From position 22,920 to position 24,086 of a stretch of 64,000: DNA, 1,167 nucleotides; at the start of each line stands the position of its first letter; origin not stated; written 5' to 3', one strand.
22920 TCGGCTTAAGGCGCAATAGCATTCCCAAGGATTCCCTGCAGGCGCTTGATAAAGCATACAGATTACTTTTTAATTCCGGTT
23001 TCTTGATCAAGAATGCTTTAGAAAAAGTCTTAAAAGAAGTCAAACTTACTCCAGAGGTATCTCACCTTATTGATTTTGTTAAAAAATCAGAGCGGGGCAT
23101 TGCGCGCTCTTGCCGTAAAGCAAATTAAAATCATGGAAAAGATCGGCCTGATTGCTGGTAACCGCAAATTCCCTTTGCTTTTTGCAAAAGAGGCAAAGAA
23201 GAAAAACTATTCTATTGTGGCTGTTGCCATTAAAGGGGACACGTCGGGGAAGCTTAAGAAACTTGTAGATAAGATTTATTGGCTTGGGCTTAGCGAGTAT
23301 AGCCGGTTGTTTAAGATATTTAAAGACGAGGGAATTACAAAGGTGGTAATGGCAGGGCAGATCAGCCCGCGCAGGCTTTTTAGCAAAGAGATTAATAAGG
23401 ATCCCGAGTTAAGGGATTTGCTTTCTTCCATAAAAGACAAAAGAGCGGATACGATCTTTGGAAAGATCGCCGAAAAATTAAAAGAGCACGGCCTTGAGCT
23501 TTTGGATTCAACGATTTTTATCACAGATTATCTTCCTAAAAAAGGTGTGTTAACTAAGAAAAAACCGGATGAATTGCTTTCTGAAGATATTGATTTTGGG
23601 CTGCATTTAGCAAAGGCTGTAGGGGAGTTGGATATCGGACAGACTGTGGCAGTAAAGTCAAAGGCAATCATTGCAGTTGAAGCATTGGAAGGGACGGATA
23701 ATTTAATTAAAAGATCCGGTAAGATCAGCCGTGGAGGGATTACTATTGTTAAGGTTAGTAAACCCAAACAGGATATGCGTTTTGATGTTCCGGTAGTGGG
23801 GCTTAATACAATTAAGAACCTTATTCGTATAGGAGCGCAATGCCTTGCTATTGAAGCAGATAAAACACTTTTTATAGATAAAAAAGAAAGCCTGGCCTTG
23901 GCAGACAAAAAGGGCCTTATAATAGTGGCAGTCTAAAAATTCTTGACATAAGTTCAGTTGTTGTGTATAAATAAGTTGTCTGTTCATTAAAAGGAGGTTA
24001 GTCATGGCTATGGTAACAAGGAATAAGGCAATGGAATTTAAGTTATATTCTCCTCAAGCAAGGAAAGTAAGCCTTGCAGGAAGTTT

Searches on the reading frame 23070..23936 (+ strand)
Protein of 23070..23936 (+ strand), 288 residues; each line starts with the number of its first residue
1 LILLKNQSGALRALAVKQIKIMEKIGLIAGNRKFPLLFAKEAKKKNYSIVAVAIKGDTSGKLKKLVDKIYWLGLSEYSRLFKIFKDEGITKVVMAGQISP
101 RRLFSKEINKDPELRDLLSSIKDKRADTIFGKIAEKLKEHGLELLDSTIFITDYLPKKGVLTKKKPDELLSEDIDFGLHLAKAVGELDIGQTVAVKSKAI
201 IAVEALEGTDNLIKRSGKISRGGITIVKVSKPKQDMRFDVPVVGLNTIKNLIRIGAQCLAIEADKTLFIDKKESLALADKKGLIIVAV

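Call 54: search_protein_families(library=pfam, proteins=[window:23070-23936:+], max_evalue=0.001)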
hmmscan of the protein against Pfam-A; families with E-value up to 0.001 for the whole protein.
window:23070-23936:+ (288 aa): 2 families
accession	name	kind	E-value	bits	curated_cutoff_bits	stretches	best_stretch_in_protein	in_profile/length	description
PF06230.17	LpxI_C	-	1.8e-47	160.9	25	1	157-286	1-131/131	LpxI C-terminal domain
PF17930.7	LpxI_N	-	3.8e-31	108.2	25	1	24-153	1-128/129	LpxI N-terminal domain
